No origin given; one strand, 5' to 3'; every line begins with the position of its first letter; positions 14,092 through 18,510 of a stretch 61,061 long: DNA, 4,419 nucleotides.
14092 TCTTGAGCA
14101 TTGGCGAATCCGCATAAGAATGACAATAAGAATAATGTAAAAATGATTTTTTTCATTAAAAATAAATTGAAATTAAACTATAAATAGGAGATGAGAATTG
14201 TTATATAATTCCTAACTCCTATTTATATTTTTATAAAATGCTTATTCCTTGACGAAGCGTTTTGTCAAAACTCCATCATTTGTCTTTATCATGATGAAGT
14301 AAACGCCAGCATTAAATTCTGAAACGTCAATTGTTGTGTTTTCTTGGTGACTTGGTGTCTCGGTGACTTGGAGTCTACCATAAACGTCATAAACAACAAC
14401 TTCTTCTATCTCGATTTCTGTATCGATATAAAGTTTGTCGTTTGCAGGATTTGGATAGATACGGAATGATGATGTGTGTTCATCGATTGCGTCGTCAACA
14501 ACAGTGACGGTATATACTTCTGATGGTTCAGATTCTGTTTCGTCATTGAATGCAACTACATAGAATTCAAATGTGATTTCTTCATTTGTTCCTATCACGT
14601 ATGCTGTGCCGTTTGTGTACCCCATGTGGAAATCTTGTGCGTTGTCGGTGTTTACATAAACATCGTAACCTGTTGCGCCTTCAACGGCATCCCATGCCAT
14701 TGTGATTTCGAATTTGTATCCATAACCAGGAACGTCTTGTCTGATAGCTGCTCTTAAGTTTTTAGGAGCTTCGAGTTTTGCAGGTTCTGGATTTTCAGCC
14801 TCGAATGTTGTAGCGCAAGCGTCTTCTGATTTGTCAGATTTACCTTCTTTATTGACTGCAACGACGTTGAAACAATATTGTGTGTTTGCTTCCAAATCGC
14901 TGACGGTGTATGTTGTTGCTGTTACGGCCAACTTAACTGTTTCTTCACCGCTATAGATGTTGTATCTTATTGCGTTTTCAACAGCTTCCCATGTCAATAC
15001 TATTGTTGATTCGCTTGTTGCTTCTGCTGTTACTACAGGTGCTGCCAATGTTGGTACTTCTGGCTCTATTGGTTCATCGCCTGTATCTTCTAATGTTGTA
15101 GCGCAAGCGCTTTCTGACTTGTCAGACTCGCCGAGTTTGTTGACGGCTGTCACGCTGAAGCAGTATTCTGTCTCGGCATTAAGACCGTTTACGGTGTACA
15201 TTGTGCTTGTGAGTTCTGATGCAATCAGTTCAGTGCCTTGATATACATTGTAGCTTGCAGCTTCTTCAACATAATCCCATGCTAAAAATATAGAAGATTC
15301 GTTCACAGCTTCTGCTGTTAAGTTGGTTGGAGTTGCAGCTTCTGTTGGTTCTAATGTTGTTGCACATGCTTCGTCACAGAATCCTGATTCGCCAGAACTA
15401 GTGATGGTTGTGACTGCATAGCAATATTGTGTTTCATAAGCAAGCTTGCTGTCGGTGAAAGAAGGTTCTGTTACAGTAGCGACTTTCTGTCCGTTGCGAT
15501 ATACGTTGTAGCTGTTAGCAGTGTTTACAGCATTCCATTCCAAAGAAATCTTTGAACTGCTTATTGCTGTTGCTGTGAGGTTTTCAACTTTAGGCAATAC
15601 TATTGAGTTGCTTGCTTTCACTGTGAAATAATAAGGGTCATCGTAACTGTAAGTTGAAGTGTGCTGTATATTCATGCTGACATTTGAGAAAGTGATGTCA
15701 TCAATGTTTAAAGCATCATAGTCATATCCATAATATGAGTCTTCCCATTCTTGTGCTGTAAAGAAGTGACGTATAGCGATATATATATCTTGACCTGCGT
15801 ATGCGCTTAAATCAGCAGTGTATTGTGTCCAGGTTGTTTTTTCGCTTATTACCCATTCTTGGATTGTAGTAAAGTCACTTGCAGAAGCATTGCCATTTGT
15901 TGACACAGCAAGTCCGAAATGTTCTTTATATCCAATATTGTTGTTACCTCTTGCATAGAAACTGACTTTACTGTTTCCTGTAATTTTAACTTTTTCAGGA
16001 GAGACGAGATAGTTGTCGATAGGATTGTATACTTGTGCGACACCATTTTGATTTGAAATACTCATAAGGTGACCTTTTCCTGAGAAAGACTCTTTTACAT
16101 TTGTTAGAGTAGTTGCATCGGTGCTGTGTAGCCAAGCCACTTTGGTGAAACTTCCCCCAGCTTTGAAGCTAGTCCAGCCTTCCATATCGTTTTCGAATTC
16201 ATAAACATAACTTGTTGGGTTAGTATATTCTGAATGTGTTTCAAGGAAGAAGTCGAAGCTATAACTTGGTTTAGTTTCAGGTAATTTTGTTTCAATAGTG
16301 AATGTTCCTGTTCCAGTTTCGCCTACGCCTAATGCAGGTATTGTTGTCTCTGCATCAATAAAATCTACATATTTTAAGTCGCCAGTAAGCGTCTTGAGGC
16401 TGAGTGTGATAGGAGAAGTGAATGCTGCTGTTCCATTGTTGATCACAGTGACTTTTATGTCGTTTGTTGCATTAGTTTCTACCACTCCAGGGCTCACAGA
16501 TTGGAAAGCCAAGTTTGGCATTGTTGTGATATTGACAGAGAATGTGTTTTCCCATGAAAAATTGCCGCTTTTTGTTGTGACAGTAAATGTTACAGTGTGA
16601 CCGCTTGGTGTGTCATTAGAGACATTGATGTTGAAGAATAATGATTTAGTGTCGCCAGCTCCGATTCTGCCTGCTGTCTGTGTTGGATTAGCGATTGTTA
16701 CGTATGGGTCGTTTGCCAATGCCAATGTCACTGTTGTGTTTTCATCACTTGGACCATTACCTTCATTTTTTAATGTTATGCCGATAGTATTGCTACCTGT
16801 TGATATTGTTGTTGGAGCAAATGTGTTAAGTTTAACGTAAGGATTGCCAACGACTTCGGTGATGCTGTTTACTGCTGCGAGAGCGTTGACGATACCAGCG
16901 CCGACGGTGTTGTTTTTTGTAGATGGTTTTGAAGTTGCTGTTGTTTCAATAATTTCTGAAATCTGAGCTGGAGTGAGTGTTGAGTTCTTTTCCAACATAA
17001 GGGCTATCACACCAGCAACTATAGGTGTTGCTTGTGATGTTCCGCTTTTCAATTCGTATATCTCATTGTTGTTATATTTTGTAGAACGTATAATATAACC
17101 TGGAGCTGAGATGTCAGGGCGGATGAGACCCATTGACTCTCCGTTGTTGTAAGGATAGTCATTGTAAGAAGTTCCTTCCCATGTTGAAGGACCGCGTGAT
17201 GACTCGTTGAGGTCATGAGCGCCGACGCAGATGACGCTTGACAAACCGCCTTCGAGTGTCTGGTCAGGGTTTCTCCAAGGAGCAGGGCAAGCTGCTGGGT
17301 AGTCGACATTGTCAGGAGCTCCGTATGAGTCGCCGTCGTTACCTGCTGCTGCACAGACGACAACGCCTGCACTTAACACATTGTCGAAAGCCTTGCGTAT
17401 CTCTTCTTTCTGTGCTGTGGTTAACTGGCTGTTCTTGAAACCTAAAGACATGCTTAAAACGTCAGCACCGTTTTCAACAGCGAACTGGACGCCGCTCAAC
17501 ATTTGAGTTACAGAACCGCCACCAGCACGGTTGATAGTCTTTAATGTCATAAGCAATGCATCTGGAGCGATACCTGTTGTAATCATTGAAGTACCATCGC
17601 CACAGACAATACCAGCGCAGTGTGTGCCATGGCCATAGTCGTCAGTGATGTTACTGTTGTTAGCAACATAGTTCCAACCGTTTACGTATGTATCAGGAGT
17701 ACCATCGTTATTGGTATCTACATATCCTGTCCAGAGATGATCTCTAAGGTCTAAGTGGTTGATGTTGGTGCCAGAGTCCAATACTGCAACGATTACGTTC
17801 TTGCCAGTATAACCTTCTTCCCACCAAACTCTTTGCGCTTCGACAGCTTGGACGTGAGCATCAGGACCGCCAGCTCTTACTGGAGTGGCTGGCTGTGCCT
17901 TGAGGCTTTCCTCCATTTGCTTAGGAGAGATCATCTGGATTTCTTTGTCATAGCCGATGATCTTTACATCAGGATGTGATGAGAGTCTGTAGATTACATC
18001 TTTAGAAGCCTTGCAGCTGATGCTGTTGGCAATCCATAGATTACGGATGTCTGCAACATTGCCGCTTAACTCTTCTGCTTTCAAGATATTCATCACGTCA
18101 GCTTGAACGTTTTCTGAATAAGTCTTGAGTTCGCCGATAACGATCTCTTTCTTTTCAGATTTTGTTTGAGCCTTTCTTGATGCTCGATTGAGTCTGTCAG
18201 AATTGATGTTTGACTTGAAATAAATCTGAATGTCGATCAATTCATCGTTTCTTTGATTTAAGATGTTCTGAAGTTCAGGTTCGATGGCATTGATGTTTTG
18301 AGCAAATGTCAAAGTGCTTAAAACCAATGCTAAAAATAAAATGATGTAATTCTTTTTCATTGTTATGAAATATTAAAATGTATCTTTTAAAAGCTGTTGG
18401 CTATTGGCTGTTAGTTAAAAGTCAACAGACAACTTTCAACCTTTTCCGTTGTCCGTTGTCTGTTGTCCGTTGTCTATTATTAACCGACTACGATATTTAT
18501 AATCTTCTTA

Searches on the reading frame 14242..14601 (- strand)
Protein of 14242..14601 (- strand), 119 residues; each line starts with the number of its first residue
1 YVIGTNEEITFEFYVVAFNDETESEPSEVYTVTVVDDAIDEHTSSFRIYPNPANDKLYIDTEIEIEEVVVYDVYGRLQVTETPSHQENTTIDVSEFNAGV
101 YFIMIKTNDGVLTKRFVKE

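Call 43: search_protein_families(library=ncbifam, proteins=[window:14242-14601:-], max_evalue=0.01)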
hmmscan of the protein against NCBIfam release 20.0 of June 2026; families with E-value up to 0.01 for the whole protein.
window:14242-14601:- (119 aa): 6 families
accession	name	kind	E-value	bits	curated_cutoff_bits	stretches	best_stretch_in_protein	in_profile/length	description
TIGR04183.1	Por_Secre_tail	domain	5.6e-17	61.5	23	1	48-119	1-72/72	T9SS type A sorting domain-containing protein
NF038113.1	T9SSA_dep_M36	equivalog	4.2e-12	45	885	1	38-117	787-867/869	T9SS-dependent M36 family metallopeptidase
NF050177.1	TapA_OM_Porphy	equivalog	1.5e-06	27.2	500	1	29-118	455-543/544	TapA/TapC family T9SS-dependent outer membrane protein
NF033708.1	T9SS_Cterm_ChiA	domain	0.00021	21.1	40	1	65-110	1-46/55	T9SS sorting signal type C domain-containing protein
NF052644.1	T9SS_DNase_Rie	equivalog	0.00051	19.5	260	1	66-118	200-250/251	T9SS-dependent surface endonuclease, AS87_RS02955 family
NF052323.1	T9SSA_dep_M6i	equivalog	0.0096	13.9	600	1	49-108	961-1027/1043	T9SS-dependent M6-like inactivated metalloprotease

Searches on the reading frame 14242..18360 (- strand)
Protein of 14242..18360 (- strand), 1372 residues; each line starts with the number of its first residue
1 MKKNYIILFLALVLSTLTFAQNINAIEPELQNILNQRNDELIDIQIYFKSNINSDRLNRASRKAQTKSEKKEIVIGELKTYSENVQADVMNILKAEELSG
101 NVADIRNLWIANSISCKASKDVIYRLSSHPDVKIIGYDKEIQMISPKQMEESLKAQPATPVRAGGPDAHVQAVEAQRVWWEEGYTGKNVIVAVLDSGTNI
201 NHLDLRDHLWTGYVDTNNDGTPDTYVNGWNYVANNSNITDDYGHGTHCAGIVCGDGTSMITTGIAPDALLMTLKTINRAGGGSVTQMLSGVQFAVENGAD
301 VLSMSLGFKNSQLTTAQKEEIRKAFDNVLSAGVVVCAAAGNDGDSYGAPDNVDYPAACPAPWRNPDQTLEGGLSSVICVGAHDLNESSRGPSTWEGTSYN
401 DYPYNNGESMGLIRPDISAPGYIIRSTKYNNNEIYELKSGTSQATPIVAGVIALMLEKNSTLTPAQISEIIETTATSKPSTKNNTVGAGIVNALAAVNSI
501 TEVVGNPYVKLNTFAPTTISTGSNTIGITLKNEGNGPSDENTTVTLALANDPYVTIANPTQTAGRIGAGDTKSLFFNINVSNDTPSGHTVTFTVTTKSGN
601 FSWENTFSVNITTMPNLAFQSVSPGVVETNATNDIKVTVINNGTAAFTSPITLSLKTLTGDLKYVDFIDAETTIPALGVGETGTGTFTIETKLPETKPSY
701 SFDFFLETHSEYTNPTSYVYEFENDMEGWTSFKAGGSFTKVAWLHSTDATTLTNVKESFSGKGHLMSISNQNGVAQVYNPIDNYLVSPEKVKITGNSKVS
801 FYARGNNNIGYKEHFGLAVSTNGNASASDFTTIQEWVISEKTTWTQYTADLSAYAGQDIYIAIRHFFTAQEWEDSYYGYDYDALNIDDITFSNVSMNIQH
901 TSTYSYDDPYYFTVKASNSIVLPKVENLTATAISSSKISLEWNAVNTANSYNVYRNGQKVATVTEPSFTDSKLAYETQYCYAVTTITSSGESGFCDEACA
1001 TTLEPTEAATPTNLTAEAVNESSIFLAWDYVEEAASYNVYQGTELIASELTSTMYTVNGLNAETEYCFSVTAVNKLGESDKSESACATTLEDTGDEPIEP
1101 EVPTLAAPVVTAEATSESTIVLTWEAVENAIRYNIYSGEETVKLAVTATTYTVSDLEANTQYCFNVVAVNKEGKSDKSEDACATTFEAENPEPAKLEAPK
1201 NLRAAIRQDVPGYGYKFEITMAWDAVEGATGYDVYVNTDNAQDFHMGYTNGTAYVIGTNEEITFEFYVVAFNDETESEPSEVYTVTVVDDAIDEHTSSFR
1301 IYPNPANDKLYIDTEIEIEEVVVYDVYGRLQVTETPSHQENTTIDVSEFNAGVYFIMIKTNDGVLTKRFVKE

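Call 42: search_protein_families(library=pfam, proteins=[window:14242-18360:-], max_evalue=0.001)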
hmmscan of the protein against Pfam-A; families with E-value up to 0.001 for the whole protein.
window:14242-18360:- (1372 aa): 12 families
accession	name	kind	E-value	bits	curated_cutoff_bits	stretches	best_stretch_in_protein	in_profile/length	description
PF00082.27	Peptidase_S8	-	2.2e-51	175.3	21.8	1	186-489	1-288/288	Subtilase family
PF00041.27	fn3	-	5.2e-27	94.3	25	2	1010-1084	2-80/84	Fibronectin type III domain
PF18962.6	Por_Secre_tail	-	1.6e-14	54.4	27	1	1301-1370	1-74/75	Secretion system C-terminal sorting domain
PF09294.16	Interfer-bind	-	1.9e-11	44.6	21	1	1127-1185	38-103/104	Interferon-alpha/beta receptor, fibronectin type III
PF23376.1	Fn3_VIN3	-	1.5e-09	38.7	33.9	0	1146-1182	57-93/99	VIN3-like, fibronectin type-III domain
PF21910.2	GH85_C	-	2e-09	38.2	27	0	1115-1179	14-85/95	GH85 endohexosaminidases, C-terminal domain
PF07675.18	Cleaved_Adhesin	-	1.2e-07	32.3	21.4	1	727-869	15-162/174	Cleaved Adhesin Domain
PF25814.1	fn3_SORL1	-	1.6e-07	31.7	27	0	1010-1074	4-73/90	SORL1-like, fn3 domain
PF16893.11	fn3_2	-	8.1e-07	29.6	27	0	923-991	3-79/89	Fibronectin type III domain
PF25059.1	FN3_DSCAM-DSCAML_C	-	1.5e-06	28.9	39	0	1049-1095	41-85/89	DSCAM/DSCAML C-terminal Fn3-like domain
PF10179.15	NDNF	-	4.3e-06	27.3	27.3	0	1129-1172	69-112/127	Neuron-derived neurotrophic factor, first Fn(III) domain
PF18370.7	RGI_lyase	-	2.2e-05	25.1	27.8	0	948-987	32-72/86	Rhamnogalacturonan I lyases beta-sheet domain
